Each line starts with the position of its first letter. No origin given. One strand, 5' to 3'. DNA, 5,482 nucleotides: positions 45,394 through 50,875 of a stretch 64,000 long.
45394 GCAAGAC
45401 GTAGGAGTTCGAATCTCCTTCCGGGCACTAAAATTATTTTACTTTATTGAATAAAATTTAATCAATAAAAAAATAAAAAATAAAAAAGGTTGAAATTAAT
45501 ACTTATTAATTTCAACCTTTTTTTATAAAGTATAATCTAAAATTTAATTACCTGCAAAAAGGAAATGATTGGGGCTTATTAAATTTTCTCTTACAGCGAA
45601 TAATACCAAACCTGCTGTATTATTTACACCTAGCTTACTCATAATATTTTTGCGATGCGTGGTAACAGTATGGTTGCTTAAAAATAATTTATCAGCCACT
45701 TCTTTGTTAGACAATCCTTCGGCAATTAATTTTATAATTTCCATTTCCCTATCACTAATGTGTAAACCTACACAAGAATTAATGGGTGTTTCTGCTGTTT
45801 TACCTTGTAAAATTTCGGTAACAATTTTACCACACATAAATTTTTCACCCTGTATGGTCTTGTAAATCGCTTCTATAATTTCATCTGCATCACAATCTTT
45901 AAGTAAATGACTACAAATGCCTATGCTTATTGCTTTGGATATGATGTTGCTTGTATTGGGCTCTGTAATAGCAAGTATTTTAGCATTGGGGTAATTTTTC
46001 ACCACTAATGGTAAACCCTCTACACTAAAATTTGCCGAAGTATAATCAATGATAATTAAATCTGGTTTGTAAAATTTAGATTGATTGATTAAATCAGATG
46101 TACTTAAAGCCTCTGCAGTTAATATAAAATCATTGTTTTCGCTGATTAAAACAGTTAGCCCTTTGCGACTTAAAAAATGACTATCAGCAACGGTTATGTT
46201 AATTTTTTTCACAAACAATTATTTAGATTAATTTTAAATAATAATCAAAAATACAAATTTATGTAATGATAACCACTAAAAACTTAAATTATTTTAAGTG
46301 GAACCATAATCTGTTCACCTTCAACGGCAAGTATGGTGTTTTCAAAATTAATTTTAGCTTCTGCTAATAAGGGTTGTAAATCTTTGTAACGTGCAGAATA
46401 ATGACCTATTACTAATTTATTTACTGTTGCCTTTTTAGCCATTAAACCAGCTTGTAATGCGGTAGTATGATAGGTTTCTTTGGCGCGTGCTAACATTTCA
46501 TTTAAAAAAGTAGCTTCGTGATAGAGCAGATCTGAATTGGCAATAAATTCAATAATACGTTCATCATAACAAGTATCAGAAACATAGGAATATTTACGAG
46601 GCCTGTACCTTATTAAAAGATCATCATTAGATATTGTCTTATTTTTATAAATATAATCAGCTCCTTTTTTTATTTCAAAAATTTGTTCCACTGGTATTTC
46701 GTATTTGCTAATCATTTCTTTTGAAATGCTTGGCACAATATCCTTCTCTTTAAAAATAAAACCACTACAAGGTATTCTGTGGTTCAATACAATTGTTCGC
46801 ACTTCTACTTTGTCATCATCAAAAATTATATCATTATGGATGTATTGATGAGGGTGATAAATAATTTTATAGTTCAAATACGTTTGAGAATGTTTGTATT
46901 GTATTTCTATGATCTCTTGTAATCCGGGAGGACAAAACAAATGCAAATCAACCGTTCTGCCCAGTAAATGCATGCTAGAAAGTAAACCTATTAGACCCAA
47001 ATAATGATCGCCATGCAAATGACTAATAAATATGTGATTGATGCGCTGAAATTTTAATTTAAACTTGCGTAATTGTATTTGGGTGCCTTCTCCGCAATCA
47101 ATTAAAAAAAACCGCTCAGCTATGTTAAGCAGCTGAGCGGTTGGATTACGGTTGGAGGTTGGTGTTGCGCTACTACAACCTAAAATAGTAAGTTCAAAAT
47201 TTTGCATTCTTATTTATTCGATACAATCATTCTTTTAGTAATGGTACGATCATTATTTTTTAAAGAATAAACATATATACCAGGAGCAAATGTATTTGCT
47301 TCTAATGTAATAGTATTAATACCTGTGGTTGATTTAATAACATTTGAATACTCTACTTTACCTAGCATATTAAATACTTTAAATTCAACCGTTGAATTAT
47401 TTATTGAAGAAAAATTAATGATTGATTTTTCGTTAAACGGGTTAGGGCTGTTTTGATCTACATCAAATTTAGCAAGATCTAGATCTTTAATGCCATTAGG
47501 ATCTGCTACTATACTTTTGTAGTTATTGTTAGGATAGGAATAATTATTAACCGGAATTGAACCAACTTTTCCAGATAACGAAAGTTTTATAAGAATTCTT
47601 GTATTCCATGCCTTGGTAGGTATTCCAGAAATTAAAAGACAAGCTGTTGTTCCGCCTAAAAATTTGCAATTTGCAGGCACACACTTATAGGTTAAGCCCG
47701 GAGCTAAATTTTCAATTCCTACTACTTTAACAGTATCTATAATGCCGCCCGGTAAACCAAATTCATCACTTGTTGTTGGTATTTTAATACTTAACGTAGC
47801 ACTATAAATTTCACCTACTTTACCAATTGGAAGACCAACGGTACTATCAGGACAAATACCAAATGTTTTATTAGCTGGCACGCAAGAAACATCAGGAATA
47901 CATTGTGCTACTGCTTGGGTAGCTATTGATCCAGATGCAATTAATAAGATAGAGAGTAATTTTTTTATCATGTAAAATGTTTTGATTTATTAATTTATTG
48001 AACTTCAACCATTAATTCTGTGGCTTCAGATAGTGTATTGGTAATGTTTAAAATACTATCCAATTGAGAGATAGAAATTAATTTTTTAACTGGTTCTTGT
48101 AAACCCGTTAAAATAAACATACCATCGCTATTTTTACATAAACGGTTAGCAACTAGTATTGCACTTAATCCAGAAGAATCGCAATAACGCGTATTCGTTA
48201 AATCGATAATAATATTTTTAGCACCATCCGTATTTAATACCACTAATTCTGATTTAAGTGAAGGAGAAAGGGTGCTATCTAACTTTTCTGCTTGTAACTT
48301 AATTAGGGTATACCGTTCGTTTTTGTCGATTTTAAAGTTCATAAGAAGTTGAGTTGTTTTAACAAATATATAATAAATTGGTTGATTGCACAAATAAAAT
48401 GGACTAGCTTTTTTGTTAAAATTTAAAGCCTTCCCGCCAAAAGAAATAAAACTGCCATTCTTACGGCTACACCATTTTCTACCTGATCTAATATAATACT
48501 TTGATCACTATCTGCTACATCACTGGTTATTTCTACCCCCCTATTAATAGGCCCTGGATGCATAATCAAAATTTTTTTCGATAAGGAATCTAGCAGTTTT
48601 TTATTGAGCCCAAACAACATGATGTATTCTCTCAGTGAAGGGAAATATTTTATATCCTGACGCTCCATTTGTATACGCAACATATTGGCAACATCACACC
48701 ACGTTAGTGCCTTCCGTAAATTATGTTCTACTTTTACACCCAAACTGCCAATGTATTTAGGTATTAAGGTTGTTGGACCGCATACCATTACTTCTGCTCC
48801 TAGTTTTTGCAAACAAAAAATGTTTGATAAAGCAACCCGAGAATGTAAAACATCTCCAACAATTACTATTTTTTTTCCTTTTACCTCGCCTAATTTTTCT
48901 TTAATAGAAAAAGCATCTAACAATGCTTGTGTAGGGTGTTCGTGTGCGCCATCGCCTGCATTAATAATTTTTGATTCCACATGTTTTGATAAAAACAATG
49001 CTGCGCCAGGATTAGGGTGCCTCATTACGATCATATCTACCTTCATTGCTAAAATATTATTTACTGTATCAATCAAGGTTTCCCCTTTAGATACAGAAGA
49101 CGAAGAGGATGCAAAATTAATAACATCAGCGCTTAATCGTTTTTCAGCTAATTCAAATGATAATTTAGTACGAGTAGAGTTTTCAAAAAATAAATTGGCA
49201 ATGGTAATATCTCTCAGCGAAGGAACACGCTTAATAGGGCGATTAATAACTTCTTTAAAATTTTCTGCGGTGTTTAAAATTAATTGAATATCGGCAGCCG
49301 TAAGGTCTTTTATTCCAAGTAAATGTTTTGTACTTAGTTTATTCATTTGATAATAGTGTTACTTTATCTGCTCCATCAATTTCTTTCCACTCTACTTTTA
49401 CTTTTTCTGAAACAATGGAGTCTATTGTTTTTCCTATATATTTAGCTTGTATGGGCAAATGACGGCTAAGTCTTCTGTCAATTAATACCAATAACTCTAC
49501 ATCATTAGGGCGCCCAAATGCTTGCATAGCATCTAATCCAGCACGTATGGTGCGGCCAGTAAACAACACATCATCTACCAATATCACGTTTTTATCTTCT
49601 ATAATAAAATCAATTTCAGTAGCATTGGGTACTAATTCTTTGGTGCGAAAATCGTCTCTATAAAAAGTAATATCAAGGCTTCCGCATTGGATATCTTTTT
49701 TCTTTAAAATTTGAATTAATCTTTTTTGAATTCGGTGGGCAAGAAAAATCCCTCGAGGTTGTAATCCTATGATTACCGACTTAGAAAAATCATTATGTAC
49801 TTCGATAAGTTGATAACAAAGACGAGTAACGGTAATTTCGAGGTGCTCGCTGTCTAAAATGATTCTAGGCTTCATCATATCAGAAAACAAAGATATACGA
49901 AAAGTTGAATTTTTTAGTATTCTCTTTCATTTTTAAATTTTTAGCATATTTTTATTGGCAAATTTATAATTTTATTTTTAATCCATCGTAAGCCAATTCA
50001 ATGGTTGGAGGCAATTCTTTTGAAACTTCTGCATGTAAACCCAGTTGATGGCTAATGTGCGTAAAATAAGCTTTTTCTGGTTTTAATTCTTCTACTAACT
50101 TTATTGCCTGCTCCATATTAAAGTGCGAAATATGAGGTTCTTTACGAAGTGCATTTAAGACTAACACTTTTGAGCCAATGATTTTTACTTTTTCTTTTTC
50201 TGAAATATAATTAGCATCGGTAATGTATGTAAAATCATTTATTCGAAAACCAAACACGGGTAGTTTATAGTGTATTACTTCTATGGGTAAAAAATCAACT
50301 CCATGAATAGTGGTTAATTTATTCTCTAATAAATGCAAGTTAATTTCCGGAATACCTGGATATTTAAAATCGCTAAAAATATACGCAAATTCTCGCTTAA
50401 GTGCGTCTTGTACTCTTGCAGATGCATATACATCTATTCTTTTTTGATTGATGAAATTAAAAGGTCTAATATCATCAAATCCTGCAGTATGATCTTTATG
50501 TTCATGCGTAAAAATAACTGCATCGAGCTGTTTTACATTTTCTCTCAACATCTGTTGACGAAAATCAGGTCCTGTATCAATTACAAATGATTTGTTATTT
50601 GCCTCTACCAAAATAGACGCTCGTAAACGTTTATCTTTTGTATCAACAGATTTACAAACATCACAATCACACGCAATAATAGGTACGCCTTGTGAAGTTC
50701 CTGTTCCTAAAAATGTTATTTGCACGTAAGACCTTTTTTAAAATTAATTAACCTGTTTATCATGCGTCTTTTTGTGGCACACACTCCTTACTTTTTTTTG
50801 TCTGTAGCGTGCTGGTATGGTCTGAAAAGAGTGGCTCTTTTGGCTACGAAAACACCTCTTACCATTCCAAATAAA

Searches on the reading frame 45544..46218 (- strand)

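Call 14: search_protein_families(library=pfam, proteins=[window:45544-46218:-], max_evalue=0.001)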
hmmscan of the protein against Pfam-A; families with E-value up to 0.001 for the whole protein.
window:45544-46218:- (224 aa): 3 families
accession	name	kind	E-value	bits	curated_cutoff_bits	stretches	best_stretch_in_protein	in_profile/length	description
PF00196.25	GerE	-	2.1e-20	72.5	23.5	1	155-208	4-57/57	Bacterial regulatory proteins, luxR family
PF00072.30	Response_reg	-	4.4e-09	36.9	30.2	1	8-118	1-110/111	Response regulator receiver domain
PF13384.12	HTH_23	-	9.6e-05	22.5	24.6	1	157-191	6-40/50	Homeodomain-like domain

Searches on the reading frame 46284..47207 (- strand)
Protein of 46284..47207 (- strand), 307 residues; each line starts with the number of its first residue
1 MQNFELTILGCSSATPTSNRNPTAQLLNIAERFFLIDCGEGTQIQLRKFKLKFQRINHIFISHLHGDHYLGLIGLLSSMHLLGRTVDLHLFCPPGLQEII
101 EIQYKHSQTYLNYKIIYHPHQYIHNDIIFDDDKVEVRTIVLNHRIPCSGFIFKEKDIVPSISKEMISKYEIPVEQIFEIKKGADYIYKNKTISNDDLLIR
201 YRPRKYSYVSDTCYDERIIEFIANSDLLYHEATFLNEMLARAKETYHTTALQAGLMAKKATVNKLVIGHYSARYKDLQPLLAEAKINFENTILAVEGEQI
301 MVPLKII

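Call 14: search_protein_families(library=pfam, proteins=[window:46284-47207:-], max_evalue=0.001)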
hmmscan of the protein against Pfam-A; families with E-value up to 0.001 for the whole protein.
window:46284-47207:- (307 aa): 3 families
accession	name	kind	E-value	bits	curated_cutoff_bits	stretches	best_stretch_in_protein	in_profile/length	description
PF12706.13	Lactamase_B_2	-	1.1e-12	48.5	27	1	34-143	3-112/200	Beta-lactamase superfamily domain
PF13691.12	Lactamase_B_4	-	6e-07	29.4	27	1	14-71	4-63/63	tRNase Z endonuclease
PF00753.33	Lactamase_B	-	1.2e-05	25.8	22.7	1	31-77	15-65/196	Metallo-beta-lactamase superfamily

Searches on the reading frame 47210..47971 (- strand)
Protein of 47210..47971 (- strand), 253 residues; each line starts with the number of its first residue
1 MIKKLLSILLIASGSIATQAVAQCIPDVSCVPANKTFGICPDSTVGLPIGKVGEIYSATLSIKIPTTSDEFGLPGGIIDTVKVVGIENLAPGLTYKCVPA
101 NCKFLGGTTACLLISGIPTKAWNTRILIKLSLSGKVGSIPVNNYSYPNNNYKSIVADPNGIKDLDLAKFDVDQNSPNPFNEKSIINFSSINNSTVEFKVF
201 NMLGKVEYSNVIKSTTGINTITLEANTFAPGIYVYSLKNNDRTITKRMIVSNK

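Call 14: search_protein_families(library=pfam, proteins=[window:47210-47971:-], max_evalue=0.001)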
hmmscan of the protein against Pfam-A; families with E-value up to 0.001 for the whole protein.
window:47210-47971:- (253 aa): 1 family
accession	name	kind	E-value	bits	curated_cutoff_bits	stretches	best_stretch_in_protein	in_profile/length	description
PF18962.6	Por_Secre_tail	-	8.4e-10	39.2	27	1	176-250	3-75/75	Secretion system C-terminal sorting domain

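Call 55: search_protein_families(library=ncbifam, proteins=[window:47210-47971:-], max_evalue=0.01)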
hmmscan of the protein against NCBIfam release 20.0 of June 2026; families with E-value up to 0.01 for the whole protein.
window:47210-47971:- (253 aa): 3 families
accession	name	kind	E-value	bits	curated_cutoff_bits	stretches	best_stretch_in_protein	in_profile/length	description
TIGR04183.1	Por_Secre_tail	domain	1.2e-12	47.6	23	1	176-250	3-71/72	T9SS type A sorting domain-containing protein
NF038113.1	T9SSA_dep_M36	equivalog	4.2e-07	28.5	885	1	142-250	769-868/869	T9SS-dependent M36 family metallopeptidase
NF052323.1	T9SSA_dep_M6i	equivalog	0.00074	17.6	600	1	160-243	946-1030/1043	T9SS-dependent M6-like inactivated metalloprotease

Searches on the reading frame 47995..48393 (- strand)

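Call 14: search_protein_families(library=pfam, proteins=[window:47995-48393:-], max_evalue=0.001)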
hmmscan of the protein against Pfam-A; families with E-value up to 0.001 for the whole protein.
window:47995-48393:- (132 aa): 2 families
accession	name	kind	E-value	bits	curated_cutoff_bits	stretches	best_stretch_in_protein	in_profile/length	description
PF01740.26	STAS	-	3.8e-13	49.6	22.6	1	21-124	3-106/106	STAS domain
PF13466.11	STAS_2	-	1.7e-05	25.3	29.2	1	38-112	7-80/80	STAS domain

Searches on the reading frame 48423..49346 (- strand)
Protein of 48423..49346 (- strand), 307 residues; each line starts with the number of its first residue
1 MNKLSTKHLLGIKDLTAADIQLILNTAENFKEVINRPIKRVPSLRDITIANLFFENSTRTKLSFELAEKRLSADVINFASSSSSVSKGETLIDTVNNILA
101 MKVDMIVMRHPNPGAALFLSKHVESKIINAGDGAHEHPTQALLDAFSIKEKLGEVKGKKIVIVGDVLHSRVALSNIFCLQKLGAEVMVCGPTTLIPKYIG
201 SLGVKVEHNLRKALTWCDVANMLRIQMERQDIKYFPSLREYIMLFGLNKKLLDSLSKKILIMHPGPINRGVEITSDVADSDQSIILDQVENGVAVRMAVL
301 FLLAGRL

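Call 14: search_protein_families(library=pfam, proteins=[window:48423-49346:-], max_evalue=0.001)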
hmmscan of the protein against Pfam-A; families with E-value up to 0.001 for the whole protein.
window:48423-49346:- (307 aa): 2 families
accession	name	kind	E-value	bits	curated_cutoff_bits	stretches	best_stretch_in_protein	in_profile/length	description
PF02729.26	OTCace_N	-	1.1e-43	149.3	29.9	1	7-150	1-148/148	Aspartate/ornithine carbamoyltransferase, carbamoyl-P binding domain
PF00185.30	OTCace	-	2.2e-25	90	29.4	1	156-302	1-156/157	Aspartate/ornithine carbamoyltransferase, Asp/Orn binding domain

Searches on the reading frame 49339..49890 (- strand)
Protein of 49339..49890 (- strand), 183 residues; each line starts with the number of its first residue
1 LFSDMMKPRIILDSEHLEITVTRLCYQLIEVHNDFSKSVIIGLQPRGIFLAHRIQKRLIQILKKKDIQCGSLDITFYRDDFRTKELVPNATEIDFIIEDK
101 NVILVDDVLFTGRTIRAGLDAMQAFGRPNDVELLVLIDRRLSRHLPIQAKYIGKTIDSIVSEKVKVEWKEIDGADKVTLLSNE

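Call 14: search_protein_families(library=pfam, proteins=[window:49339-49890:-], max_evalue=0.001)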
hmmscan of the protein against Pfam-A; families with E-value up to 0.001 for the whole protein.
window:49339-49890:- (183 aa): 1 family
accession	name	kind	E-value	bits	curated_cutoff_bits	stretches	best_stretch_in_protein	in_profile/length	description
PF00156.33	Pribosyltran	-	5e-16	58.9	26.3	1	11-168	5-155/158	Phosphoribosyl transferase domain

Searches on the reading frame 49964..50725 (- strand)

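Call 14: search_protein_families(library=pfam, proteins=[window:49964-50725:-], max_evalue=0.001)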
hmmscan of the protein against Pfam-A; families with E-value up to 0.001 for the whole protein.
window:49964-50725:- (253 aa): 2 families
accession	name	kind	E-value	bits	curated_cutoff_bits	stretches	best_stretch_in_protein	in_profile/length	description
PF12706.13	Lactamase_B_2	-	2e-37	129.2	27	1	47-224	3-200/200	Beta-lactamase superfamily domain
PF00753.33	Lactamase_B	-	6.2e-13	49.6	22.7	1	36-223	7-196/196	Metallo-beta-lactamase superfamily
